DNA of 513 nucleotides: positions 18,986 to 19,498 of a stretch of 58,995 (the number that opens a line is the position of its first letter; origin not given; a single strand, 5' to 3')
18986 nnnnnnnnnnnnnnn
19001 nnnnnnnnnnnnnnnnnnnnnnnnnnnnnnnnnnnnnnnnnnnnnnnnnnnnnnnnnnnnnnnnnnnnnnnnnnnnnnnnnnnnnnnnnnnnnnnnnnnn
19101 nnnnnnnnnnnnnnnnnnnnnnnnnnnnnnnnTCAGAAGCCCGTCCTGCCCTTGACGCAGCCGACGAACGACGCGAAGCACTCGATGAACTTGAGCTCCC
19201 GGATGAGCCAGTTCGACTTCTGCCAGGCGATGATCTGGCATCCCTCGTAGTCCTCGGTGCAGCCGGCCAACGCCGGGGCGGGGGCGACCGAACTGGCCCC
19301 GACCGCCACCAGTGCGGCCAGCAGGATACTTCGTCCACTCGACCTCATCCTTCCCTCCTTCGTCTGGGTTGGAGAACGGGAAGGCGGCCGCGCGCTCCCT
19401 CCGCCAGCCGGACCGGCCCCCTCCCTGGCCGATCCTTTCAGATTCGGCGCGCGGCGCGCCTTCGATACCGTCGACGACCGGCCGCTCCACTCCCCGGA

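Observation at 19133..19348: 71-aa precursor with a mirrored C-x6-C ... C-x6-C pattern and an ambiguous SPase I/II site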

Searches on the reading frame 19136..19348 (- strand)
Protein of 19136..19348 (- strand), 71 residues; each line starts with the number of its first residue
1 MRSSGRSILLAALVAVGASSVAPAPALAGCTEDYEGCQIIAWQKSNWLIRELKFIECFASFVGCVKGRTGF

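Call 8: search_protein_families(library=pfam, proteins=[window:19136-19348:-], max_evalue=0.1)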
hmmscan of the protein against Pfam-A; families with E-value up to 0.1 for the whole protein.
seq(71 aa): 0 families

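Call 9: find_homologous_proteins(query=window:19136-19348:-, max_evalue=10)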
Query seq(71 aa) (71 aa): 4 proteins with E <= 10 among 8 candidates.
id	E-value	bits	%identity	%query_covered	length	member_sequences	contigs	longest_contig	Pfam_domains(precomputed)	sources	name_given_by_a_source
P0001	4.1e-40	152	100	100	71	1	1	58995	-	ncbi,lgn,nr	ncbi:MAG: hypothetical protein KY397_00125 [Gemmatimonadetes bacterium]|nr:hypothetical protein [Gem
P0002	6.1e-26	107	74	93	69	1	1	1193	-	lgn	-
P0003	6.3e-26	107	74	93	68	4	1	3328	-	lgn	-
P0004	8.2e-24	101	63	100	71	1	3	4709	-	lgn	-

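Call 13: find_encoding_contigs(protein=P0004, flank=5000)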
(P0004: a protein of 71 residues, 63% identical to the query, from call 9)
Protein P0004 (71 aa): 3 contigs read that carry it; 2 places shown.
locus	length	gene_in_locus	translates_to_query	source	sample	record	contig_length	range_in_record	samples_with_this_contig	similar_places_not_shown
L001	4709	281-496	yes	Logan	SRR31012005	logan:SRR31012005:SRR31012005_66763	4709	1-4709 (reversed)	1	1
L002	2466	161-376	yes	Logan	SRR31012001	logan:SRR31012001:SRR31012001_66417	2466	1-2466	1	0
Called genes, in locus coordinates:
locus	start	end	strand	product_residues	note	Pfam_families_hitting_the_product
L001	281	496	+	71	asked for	-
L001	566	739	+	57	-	-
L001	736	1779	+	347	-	-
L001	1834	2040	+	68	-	-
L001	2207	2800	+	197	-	PF02463:SMC_N (faint), PF00005:ABC_tran, PF13304:AAA_21 (faint)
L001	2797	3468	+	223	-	-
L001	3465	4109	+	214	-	-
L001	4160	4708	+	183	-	?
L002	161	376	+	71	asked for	-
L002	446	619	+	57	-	-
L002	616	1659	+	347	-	-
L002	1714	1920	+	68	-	-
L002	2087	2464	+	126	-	?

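Call 14: find_encoding_contigs(protein=P0003, flank=5000)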
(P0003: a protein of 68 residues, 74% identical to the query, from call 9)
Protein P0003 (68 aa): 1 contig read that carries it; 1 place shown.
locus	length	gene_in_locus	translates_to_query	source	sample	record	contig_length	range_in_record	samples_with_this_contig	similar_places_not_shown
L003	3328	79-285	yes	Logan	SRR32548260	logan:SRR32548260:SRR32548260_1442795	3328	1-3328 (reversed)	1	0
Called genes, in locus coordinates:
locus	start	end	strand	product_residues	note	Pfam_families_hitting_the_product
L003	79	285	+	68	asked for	-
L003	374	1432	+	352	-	-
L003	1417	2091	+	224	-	PF00005:ABC_tran, PF13304:AAA_21 (faint)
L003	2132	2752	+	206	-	-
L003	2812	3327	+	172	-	?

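Call 15: find_encoding_contigs(protein=P0002, flank=5000)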
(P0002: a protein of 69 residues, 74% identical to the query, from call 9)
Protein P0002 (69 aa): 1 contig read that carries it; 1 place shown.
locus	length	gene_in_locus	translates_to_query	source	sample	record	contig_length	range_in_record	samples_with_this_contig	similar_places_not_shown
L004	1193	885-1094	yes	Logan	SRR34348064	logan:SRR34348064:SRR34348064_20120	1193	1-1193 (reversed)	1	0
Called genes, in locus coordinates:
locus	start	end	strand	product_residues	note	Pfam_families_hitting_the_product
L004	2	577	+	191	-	?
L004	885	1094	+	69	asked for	-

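Call 16: search_protein_families(library=ncbifam, proteins=[window:19136-19348:-], max_evalue=1)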
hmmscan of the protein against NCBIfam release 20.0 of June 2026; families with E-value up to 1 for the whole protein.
seq(71 aa): 0 families

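Call 18: search_protein_representatives(alignment_id=A1)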
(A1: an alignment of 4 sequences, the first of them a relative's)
Query: 4 sequences, 71 profile positions. Proteins with E-value up to 0.001 (for the whole library): 23; up to 1e-10: 2; up to 1e-30: 0. The best 23 are listed.
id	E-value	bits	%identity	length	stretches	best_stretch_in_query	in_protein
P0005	3.0e-30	120.3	-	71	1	1-71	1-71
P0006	1.3e-11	60.6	-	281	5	36-63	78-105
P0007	1.4e-10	57.3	-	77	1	8-68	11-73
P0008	4.1e-08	49.4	-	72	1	1-67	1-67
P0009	4.7e-07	46.0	-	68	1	1-67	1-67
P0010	5.3e-07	45.8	-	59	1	15-67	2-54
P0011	5.9e-07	45.7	-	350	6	17-42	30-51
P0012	1.1e-06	44.8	-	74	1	15-67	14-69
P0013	8.2e-06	42.0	-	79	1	10-68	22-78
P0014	9.9e-06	41.7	-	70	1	8-69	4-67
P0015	1.5e-05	41.1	-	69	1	14-66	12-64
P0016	2.6e-05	40.4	-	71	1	1-71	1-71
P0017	2.7e-05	40.3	-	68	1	4-68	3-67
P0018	3.1e-05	40.2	-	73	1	7-67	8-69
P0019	3.2e-05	40.1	-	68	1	5-68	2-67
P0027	6.9e-04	35.8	-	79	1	27-68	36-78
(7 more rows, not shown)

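Call 23: find_homologous_proteins(query=A2, max_evalue=0.01)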
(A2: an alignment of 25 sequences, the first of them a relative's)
Query A2 (25 sequences) (71 aa, profile of the alignment): 90 proteins with E <= 0.01 among 4717 candidates.
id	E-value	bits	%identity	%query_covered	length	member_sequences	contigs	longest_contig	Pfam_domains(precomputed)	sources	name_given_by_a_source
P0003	5.7e-24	102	74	93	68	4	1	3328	-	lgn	-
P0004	2.4e-23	100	63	100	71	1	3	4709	-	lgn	-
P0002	3.0e-23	99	74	93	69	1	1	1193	-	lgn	-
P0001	5.7e-23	98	100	100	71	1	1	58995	-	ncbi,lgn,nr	ncbi:MAG: hypothetical protein KY397_00125 [Gemmatimonadetes bacterium]|nr:hypothetical protein [Gem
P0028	1.2e-18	85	37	82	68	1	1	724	-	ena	-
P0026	2.0e-18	84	36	65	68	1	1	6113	-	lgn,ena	-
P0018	4.1e-18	83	43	83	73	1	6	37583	-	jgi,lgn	jgi:hypothetical protein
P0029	1.1e-17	82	30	65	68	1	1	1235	-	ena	-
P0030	1.5e-17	81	41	77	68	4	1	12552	-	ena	-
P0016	1.2e-16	78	32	89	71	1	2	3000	-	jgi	jgi:hypothetical protein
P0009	1.9e-16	77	31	92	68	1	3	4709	-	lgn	-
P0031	6.3e-16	76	33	65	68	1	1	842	-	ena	-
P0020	1.8e-15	74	30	89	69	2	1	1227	-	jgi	jgi:hypothetical protein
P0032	2.6e-14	71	33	86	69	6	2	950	-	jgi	jgi:hypothetical protein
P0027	1.6e-13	68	44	56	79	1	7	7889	-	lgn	-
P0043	2.1e-11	61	36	86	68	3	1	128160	-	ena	-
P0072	1.3e-9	56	32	87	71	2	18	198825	-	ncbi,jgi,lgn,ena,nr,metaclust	ncbi:MAG: hypothetical protein A3H96_00175 [Acidobacteria bacterium RIFCSPLOWO2_02_FULL_67_36]|nr:MA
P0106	9.8e-5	40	20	86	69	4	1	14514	-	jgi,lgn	jgi:hypothetical protein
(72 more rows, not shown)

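Call 24: find_encoding_contigs(protein=P0072, flank=8000, max_places=2)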
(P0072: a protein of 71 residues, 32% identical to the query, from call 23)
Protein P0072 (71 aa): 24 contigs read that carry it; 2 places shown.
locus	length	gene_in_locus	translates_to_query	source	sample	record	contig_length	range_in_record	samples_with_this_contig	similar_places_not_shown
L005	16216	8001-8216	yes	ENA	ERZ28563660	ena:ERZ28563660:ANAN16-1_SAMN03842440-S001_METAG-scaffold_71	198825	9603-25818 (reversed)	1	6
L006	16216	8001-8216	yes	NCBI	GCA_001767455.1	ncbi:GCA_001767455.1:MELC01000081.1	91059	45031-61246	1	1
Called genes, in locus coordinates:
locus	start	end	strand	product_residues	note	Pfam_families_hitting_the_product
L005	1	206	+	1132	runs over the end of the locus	PF18276:TcA_TcB_BD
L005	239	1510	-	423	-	-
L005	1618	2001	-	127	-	-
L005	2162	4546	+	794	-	PF13414:TPR_11 (weak), PF13414:TPR_11 (weak), PF13432:TPR_16, PF00515:TPR_1 (weak), PF13414:TPR_11, PF14559:TPR_19, PF13414:TPR_11, PF13432:TPR_16, +17 more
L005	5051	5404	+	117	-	PF14520:HHH_5 (faint), PF12836:HHH_3, PF00633:HHH (weak), PF03934:T2SSK (weak)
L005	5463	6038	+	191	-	-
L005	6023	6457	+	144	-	-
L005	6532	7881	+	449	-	PF00158:Sigma54_activat, PF14532:Sigma54_activ_2, PF01078:Mg_chelatase (faint), PF00004:AAA (faint), PF25601:AAA_lid_14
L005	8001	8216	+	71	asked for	-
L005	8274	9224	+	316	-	-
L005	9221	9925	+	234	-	-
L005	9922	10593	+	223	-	PF00005:ABC_tran, PF13304:AAA_21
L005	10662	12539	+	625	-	PF13620:CarboxypepD_reg (weak)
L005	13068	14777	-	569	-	PF13620:CarboxypepD_reg, PF13715:CarbopepD_reg_2 (faint), PF17802:SpaA (faint), PF22904:NOMO1-like_2nd (faint), PF09430:EMC7_beta-sandw (faint), PF17210:SdrD_B (faint), PF14686:fn3_3 (faint), PF13620:CarboxypepD_reg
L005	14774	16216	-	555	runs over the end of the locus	PF02369:Big_1 (faint), PF10670:DUF4198 (faint), PF13620:CarboxypepD_reg, PF13715:CarbopepD_reg_2 (faint), PF17210:SdrD_B (faint), PF17802:SpaA (faint), PF22904:NOMO1-like_2nd (faint), PF13620:CarboxypepD_reg (weak), +1 more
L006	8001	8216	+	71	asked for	-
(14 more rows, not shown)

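Call 25: find_encoding_contigs(protein=P0043, flank=8000, max_places=2)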
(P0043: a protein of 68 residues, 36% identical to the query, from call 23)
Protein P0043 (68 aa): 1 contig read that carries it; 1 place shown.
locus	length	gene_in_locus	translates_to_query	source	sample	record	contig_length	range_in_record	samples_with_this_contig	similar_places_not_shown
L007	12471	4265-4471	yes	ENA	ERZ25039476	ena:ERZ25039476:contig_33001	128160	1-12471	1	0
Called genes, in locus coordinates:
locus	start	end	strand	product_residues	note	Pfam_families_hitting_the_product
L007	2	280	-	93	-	?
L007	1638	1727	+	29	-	-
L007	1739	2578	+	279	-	-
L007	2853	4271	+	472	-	PF00158:Sigma54_activat, PF14532:Sigma54_activ_2, PF25601:AAA_lid_14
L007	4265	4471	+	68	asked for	-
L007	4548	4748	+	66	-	-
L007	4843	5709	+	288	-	-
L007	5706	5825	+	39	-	-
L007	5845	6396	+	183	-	-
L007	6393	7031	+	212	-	PF00005:ABC_tran, PF13304:AAA_21 (faint)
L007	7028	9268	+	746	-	-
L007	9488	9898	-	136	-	-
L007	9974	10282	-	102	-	-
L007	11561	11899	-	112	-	-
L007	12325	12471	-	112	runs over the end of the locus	-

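Call 26: find_encoding_contigs(protein=P0018, flank=8000, max_places=2)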
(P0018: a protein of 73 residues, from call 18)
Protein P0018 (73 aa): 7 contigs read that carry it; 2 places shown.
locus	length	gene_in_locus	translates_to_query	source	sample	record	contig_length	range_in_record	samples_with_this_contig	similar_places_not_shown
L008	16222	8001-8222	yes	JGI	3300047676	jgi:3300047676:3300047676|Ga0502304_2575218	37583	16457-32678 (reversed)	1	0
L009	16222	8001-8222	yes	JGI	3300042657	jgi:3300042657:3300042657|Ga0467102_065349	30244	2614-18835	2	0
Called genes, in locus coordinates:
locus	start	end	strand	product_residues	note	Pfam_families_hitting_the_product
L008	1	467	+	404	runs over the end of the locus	PF13091:PLDc_2, PF00614:PLDc (faint), PF13091:PLDc_2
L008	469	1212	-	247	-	PF00149:Metallophos, PF12850:Metallophos_2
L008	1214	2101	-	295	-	PF14907:NTP_transf_5 (weak)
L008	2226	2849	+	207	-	-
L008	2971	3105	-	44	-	-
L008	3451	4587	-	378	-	-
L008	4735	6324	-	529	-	PF07690:MFS_1, PF00854:PTR2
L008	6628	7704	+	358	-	PF01078:Mg_chelatase (faint), PF00158:Sigma54_activat, PF14532:Sigma54_activ_2, PF00004:AAA (weak), PF07728:AAA_5 (faint), PF25601:AAA_lid_14, PF02954:HTH_8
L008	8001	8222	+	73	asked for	-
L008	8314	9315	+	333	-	-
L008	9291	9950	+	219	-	PF00005:ABC_tran, PF13304:AAA_21 (faint)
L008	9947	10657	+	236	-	-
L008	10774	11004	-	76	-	-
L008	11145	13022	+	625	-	PF00027:cNMP_binding, PF00206:Lyase_1, PF10415:FumaraseC_C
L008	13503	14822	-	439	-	PF01590:GAF, PF13185:GAF_2, PF13492:GAF_3 (weak), PF00512:HisKA, PF02518:HATPase_c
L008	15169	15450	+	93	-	PF00216:Bac_DNA_binding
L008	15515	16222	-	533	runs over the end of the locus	PF00270:DEAD, PF03880:DbpA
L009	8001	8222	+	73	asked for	-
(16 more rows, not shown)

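Call 27: predict_structure(alignment_id=A2)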
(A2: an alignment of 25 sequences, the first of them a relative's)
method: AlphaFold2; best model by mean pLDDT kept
length: 71 residues; sequences in the alignment: 25
mean_pLDDT: 85.4   pTM: 0.57
mean pLDDT of the five models: 85.4, 80.8, 80.1, 78.2, 75.5
residues with pLDDT >= 90: 35; 70-90: 24; 50-70: 12; < 50: 0
segments of 3 or more residues with pLDDT < 50: none
pLDDT, mean of each block of 10 residues (from residue 1): 74 79 71 95 97 96 88 70
secondary structure, 60 per line:
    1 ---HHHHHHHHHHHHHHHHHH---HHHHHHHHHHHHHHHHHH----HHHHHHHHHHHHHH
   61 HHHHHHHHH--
elements in order: H4-21 H25-42 H47-69
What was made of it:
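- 19133..19348 (-): Coding sequence of the 71-aa pre-protein. Residues 1-28 (nt 19265-19348) form the signal peptide. Residues 29-71 (nt 19136-19264) form the mature 43-aa peptide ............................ AF2 predicts a hairpin (call 27).
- On Twin CXnC alpha-hairpin (CHCH-like fold principle): AF2 helices are 25-42 and 47-69, with pLDDT about 95 in the mature part (call 27).
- Hairpin: AF2 helices 25-42 and 47-69, pLDDT about 95 (call 27).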
